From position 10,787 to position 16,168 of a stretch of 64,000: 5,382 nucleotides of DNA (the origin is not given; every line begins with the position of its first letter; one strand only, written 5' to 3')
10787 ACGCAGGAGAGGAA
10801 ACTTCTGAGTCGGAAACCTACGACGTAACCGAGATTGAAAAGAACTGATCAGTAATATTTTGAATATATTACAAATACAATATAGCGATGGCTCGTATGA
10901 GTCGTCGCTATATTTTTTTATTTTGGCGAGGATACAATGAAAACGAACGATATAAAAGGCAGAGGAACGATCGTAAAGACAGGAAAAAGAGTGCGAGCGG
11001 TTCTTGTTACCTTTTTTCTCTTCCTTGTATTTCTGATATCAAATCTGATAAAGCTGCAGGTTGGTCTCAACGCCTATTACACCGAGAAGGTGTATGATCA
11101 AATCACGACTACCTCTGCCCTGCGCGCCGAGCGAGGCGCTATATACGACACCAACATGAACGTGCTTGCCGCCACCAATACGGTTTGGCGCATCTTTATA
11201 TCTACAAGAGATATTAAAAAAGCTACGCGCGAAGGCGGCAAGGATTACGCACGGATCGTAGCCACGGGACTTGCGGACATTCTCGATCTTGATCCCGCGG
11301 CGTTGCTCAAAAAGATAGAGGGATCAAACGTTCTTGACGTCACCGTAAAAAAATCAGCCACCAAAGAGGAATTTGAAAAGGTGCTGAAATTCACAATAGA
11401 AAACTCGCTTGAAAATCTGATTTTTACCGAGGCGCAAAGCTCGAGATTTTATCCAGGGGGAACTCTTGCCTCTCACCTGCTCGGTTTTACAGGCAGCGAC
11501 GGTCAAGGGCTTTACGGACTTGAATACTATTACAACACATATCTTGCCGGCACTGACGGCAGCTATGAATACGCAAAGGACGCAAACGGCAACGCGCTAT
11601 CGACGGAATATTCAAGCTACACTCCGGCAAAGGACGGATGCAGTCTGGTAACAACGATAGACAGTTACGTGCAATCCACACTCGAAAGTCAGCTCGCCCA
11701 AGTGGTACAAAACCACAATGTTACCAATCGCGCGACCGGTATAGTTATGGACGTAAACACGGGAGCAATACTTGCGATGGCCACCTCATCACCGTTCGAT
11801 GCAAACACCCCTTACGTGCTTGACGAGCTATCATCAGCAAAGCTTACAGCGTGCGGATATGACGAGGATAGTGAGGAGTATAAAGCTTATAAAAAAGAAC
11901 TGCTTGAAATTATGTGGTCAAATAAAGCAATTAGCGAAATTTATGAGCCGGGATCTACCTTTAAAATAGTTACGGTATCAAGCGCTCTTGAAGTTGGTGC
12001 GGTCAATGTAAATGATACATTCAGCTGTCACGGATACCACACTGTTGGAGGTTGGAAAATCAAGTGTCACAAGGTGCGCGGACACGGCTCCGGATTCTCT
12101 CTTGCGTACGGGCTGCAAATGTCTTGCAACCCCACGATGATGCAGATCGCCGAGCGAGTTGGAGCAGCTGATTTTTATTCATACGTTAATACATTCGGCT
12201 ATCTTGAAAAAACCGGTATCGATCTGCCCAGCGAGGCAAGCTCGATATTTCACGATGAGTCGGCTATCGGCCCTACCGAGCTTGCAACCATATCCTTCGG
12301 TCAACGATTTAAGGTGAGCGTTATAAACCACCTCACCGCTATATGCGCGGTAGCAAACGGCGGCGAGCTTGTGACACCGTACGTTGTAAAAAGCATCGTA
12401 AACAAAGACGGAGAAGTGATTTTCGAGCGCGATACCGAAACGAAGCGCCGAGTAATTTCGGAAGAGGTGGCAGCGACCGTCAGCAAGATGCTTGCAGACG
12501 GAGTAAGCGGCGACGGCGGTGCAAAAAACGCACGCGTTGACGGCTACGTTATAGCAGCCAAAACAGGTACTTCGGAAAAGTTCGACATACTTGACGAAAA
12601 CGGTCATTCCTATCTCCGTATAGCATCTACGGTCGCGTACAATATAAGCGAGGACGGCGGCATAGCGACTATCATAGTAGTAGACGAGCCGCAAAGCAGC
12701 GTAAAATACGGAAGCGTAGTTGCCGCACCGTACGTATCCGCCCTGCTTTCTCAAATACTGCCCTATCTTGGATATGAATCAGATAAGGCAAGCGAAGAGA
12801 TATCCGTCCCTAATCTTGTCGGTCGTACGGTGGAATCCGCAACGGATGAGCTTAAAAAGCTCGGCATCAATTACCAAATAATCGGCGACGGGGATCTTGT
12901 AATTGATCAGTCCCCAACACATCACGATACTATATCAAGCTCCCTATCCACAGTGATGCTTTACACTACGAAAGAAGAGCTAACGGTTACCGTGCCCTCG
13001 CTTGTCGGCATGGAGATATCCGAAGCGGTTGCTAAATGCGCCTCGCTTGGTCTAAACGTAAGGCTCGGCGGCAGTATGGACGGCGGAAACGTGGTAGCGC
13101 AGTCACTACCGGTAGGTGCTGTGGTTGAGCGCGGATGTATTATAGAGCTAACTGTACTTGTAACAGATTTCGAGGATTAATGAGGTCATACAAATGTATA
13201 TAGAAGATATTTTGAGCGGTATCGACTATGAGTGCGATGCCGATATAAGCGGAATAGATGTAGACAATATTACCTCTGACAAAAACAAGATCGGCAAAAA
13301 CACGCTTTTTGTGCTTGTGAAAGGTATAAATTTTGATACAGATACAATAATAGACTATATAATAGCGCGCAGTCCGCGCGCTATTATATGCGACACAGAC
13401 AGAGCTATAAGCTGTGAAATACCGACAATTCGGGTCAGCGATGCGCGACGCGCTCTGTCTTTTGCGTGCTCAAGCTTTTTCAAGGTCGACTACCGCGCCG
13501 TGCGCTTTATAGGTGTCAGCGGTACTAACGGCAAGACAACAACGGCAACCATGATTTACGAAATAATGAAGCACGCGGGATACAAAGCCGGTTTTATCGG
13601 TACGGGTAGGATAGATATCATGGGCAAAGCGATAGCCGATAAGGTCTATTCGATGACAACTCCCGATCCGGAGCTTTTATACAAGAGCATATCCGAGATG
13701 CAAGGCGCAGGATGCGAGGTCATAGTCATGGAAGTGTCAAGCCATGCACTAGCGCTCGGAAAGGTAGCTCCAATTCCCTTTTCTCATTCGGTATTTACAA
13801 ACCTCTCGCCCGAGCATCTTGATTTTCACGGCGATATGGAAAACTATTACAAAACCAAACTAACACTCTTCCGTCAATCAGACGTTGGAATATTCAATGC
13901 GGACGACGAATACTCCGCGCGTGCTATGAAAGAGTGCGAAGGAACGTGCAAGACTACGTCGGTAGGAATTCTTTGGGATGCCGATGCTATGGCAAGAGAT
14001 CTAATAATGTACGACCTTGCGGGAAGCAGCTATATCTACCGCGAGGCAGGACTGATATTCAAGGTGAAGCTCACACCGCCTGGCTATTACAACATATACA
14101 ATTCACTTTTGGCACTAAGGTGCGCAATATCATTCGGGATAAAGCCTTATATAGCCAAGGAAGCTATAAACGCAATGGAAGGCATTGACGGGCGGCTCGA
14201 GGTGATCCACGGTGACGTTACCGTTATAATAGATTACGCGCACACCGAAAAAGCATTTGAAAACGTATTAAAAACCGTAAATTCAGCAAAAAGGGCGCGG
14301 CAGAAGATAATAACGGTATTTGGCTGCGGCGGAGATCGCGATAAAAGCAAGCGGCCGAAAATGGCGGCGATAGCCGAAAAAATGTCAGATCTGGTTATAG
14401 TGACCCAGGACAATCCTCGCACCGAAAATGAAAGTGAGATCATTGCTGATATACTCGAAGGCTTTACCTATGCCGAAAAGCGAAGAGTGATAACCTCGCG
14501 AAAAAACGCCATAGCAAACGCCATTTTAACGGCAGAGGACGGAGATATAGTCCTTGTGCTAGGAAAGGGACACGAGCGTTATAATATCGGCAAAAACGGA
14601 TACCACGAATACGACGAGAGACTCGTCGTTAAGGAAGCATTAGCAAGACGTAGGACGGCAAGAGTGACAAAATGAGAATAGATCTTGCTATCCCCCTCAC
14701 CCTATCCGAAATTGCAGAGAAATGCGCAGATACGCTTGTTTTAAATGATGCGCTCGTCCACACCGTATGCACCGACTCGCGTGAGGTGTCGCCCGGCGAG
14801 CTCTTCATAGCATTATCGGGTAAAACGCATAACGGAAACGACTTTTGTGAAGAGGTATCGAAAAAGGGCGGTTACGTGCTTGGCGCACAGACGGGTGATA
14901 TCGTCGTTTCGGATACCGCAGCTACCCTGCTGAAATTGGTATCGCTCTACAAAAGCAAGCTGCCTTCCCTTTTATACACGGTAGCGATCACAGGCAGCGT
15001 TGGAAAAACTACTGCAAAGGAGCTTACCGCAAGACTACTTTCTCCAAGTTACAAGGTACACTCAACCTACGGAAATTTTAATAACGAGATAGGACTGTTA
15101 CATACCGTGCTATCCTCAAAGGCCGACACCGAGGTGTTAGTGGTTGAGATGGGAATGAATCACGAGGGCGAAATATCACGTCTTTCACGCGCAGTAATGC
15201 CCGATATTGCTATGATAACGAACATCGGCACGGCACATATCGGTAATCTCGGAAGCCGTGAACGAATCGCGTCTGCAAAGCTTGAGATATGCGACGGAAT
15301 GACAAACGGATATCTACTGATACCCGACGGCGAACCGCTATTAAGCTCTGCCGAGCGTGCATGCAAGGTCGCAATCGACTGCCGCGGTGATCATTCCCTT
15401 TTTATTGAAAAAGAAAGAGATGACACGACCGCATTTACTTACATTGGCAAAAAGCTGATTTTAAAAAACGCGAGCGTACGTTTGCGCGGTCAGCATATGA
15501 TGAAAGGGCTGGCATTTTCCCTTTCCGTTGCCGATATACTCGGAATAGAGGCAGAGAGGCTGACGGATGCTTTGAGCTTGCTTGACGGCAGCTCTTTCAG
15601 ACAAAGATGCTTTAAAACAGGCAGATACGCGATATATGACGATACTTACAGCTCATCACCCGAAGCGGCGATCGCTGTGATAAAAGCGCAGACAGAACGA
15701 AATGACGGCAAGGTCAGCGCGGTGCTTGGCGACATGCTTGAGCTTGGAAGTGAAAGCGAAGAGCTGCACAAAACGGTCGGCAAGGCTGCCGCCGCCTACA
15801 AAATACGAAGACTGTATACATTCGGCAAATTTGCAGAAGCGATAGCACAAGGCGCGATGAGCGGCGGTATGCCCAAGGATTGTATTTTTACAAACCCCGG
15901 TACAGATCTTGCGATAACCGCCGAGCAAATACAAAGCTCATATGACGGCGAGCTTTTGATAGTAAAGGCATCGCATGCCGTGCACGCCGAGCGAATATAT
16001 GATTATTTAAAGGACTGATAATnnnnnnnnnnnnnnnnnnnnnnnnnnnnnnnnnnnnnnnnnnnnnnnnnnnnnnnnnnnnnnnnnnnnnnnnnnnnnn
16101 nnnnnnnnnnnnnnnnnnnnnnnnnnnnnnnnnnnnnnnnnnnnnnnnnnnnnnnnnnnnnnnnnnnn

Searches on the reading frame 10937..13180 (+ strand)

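Call 44: search_protein_families(library=pfam, proteins=[window:10937-13180:+], max_evalue=0.00001)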
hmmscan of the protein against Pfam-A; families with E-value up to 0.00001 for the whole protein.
window:10937-13180:+ (747 aa): 3 families
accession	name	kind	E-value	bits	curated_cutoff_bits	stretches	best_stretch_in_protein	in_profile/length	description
PF00905.27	Transpeptidase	-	3.5e-60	204.2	22.1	1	268-604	3-298/299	Penicillin binding protein transpeptidase domain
PF03717.20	PBP_dimer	-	1.7e-19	71.3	24.4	1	63-223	3-178/180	Penicillin-binding Protein dimerisation domain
PF03793.24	PASTA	-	8.5e-18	64.5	23.2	2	623-676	2-61/64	PASTA domain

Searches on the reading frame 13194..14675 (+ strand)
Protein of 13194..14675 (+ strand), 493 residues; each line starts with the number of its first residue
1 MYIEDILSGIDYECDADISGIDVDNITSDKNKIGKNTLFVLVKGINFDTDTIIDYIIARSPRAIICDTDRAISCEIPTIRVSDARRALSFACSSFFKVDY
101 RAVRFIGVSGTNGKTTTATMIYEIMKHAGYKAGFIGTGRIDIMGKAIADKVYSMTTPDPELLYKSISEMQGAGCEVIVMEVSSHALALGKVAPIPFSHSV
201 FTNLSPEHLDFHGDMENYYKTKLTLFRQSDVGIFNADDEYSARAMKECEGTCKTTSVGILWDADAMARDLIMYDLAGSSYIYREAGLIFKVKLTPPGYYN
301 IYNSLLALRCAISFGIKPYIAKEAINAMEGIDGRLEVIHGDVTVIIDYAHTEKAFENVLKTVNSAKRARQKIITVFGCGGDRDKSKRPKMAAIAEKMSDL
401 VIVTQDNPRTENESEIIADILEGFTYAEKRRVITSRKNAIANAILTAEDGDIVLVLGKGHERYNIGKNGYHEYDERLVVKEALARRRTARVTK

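Call 44: search_protein_families(library=pfam, proteins=[window:13194-14675:+], max_evalue=0.00001)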
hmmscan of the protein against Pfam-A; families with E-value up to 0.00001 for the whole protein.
window:13194-14675:+ (493 aa): 2 families
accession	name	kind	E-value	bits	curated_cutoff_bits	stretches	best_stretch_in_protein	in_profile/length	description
PF08245.18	Mur_ligase_M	-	3.3e-43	148.4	24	1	108-310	1-199/200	Mur ligase middle domain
PF02875.26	Mur_ligase_C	-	2.7e-32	112.7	28.4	1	333-459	1-127/127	Mur ligase, glutamate ligase domain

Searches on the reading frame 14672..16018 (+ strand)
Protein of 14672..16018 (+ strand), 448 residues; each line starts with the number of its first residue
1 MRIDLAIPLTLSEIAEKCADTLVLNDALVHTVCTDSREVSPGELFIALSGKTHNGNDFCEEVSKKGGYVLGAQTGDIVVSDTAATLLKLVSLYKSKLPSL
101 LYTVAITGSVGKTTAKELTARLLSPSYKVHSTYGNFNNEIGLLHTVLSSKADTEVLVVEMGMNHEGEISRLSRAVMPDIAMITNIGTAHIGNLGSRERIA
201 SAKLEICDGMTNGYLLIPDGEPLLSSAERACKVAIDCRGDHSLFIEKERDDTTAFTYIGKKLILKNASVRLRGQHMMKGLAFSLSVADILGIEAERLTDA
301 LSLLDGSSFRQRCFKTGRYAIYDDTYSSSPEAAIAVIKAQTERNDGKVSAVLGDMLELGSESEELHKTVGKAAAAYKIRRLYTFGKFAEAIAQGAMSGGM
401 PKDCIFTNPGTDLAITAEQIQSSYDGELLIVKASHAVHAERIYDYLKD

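Call 44: search_protein_families(library=pfam, proteins=[window:14672-16018:+], max_evalue=0.00001)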
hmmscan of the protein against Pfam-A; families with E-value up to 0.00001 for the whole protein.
window:14672-16018:+ (448 aa): 2 families
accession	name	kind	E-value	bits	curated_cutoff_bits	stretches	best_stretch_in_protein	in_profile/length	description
PF08245.18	Mur_ligase_M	-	6.5e-32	111.5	24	1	106-278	1-191/200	Mur ligase middle domain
PF02875.26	Mur_ligase_C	-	4.4e-10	40.9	28.4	1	318-434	11-126/127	Mur ligase, glutamate ligase domain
